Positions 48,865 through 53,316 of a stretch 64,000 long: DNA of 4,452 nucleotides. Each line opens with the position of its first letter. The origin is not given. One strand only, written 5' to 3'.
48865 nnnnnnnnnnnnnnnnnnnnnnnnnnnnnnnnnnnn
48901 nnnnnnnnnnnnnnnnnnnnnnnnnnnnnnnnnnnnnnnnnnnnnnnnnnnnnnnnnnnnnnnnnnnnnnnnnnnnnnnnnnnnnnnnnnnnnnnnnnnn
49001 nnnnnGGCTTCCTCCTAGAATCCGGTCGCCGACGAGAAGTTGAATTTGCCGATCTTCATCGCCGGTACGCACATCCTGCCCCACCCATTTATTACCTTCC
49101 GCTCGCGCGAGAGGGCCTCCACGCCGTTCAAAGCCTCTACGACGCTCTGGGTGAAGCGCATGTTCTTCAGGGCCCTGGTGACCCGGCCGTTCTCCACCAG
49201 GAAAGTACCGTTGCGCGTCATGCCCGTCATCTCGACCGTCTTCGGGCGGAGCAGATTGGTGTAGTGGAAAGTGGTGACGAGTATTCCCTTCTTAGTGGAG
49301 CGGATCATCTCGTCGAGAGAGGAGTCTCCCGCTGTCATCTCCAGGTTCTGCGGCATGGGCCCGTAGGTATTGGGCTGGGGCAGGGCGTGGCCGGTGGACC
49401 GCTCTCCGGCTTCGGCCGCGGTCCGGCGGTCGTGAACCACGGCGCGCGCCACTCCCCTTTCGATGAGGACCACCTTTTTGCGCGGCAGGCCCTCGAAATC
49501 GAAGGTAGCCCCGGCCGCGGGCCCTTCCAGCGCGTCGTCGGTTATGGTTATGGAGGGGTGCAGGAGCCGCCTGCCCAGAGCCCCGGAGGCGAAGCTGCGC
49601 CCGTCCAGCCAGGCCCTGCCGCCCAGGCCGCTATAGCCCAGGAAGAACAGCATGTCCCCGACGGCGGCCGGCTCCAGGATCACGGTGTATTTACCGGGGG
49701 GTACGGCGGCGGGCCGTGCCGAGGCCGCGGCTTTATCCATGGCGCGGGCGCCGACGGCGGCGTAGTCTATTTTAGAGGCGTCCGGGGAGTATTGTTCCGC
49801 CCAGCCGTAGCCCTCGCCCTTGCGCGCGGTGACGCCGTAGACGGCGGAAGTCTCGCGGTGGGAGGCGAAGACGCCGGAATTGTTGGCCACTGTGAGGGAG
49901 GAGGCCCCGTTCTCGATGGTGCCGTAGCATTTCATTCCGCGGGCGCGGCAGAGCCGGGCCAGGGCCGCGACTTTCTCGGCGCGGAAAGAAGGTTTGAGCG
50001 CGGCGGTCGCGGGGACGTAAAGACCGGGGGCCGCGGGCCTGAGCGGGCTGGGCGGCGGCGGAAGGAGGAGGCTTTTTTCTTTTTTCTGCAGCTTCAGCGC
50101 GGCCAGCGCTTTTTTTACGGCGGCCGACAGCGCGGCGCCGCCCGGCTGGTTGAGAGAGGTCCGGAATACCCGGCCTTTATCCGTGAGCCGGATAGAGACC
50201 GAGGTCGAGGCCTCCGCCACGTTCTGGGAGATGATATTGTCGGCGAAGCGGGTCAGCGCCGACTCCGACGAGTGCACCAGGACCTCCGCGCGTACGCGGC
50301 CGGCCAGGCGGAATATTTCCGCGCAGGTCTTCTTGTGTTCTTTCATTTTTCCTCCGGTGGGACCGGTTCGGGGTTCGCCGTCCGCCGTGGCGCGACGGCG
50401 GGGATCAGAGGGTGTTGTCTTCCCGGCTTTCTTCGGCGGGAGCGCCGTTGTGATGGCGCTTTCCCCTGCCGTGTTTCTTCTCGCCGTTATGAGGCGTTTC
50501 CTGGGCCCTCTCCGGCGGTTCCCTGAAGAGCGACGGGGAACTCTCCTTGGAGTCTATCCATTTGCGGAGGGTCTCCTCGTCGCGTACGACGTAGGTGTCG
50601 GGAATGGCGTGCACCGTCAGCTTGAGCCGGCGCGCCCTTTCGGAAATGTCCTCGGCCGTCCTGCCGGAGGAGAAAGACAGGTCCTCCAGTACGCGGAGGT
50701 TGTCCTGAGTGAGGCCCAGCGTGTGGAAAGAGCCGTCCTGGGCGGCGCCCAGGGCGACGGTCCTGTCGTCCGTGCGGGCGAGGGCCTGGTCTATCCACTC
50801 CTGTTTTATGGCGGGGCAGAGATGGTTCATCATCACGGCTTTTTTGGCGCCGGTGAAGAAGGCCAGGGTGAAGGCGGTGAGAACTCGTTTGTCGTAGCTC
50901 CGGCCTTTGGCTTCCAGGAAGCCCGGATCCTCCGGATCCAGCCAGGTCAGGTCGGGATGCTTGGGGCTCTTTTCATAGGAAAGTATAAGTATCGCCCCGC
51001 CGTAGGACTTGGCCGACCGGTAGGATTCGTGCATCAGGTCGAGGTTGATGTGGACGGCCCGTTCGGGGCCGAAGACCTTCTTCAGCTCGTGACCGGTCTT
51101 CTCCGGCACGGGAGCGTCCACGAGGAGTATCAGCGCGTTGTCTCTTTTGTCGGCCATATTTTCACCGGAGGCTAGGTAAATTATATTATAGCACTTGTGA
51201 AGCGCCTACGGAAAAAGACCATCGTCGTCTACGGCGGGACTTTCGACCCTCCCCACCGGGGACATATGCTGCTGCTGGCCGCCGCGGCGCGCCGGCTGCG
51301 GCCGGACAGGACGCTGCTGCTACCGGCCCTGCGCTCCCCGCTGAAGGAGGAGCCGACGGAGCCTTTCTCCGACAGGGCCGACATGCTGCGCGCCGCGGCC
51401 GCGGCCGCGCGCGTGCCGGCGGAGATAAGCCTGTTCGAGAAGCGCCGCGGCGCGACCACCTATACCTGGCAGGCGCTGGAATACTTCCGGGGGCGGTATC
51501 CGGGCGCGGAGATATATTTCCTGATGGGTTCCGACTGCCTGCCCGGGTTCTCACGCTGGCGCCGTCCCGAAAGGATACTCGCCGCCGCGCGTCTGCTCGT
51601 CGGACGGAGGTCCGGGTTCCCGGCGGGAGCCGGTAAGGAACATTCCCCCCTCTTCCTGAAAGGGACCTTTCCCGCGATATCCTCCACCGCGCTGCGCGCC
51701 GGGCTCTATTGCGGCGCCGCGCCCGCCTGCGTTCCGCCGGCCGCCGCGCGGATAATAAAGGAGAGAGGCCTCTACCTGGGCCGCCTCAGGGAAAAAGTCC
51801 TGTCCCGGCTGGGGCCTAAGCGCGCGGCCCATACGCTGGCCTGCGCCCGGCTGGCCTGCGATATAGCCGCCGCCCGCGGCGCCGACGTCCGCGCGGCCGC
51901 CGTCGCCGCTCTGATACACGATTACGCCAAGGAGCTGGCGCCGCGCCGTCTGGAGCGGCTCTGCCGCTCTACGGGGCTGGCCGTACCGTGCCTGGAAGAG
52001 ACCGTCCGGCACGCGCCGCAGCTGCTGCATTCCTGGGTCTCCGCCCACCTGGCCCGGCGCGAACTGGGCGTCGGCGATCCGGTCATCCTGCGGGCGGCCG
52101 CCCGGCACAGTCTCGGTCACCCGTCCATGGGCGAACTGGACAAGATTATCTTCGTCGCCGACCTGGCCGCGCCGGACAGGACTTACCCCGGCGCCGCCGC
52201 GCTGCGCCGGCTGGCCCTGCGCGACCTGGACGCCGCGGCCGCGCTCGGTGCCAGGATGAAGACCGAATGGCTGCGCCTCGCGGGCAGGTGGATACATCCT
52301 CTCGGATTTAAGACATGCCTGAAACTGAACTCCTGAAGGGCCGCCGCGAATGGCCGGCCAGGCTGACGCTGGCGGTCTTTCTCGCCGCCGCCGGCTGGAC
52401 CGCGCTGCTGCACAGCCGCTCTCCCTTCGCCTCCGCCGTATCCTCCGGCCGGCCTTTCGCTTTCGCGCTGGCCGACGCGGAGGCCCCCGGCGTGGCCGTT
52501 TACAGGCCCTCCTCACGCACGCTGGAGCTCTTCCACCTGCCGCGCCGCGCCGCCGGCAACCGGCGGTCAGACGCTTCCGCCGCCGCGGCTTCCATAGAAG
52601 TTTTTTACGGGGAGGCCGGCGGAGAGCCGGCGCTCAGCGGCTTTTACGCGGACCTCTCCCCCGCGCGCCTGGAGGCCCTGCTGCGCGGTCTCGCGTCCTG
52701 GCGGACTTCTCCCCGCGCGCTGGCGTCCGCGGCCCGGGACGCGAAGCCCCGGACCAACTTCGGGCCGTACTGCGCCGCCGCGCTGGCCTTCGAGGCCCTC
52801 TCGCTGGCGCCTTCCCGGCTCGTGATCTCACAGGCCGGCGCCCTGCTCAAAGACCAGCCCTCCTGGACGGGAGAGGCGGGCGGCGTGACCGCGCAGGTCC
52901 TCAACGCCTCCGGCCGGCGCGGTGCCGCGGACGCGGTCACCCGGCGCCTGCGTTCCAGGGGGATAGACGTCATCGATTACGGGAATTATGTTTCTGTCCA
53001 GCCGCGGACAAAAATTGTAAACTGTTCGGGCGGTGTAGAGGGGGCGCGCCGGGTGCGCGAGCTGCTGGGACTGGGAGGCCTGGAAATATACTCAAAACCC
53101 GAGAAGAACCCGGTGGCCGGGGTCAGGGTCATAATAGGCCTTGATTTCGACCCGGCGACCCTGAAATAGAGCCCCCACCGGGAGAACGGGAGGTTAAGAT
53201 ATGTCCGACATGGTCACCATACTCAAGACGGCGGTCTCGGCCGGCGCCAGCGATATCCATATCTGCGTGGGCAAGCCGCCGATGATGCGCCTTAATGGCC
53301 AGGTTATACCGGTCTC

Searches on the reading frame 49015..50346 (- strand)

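Call 28: search_protein_families(library=pfam, proteins=[window:49015-50346:-], max_evalue=0.00001)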
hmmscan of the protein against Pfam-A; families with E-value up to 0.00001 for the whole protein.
window:49015-50346:- (443 aa): 2 families
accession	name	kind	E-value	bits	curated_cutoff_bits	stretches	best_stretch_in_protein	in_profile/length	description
PF19289.4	PmbA_TldD_3rd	-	1.6e-47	161.9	22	1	217-438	1-219/220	PmbA/TldA metallopeptidase C-terminal domain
PF01523.21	PmbA_TldD_1st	-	2.9e-06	27.8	20.9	1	20-83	1-64/65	PmbA/TldA metallopeptidase domain 1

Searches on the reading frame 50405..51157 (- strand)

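Call 28: search_protein_families(library=pfam, proteins=[window:50405-51157:-], max_evalue=0.00001)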
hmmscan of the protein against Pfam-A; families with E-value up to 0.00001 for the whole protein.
window:50405-51157:- (250 aa): 1 family
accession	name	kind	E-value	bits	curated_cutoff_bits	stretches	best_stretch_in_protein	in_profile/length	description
PF09837.15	DUF2064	-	2.5e-10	40.7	25.8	1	57-164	13-120/120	Uncharacterized protein conserved in bacteria (DUF2064)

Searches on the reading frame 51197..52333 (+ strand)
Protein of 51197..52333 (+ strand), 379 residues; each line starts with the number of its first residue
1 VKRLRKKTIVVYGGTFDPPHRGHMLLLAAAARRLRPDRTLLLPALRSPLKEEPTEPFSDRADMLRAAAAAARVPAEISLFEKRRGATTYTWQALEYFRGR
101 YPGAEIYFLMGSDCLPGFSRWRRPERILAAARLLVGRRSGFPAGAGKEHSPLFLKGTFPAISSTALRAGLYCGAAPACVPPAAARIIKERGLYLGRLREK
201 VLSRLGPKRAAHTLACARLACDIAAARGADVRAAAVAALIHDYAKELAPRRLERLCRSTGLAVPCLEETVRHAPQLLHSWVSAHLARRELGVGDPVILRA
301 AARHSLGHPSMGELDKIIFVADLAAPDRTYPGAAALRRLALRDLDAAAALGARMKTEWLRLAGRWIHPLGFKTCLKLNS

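Call 95: search_protein_families(library=pfam, proteins=[window:51197-52333:+], max_evalue=0.00001)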
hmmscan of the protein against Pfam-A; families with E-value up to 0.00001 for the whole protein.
window:51197-52333:+ (379 aa): 2 families
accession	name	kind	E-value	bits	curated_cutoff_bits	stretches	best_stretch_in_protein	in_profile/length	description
PF01467.32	CTP_transf_like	-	7e-16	59.1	21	1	11-168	1-132/133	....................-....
PF01966.28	HD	-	1.9e-10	41.5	22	1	209-322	1-111/116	HD domain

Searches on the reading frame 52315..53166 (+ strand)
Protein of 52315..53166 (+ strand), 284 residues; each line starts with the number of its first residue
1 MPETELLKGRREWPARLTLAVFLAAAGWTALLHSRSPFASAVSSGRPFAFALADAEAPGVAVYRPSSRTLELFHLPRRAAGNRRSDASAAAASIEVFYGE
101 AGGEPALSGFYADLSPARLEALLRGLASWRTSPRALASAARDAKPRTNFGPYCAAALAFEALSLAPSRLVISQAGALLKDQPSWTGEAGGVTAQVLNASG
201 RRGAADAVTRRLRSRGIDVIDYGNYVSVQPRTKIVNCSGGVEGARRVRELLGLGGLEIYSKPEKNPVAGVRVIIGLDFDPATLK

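Call 95: search_protein_families(library=pfam, proteins=[window:52315-53166:+], max_evalue=0.00001)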
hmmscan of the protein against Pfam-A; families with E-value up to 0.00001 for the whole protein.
window:52315-53166:+ (284 aa): 1 family
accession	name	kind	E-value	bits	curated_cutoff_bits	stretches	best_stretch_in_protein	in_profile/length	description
PF13399.11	LytR_C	-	1.2e-11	45.9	22.2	1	191-278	2-86/86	LytR cell envelope-related transcriptional attenuator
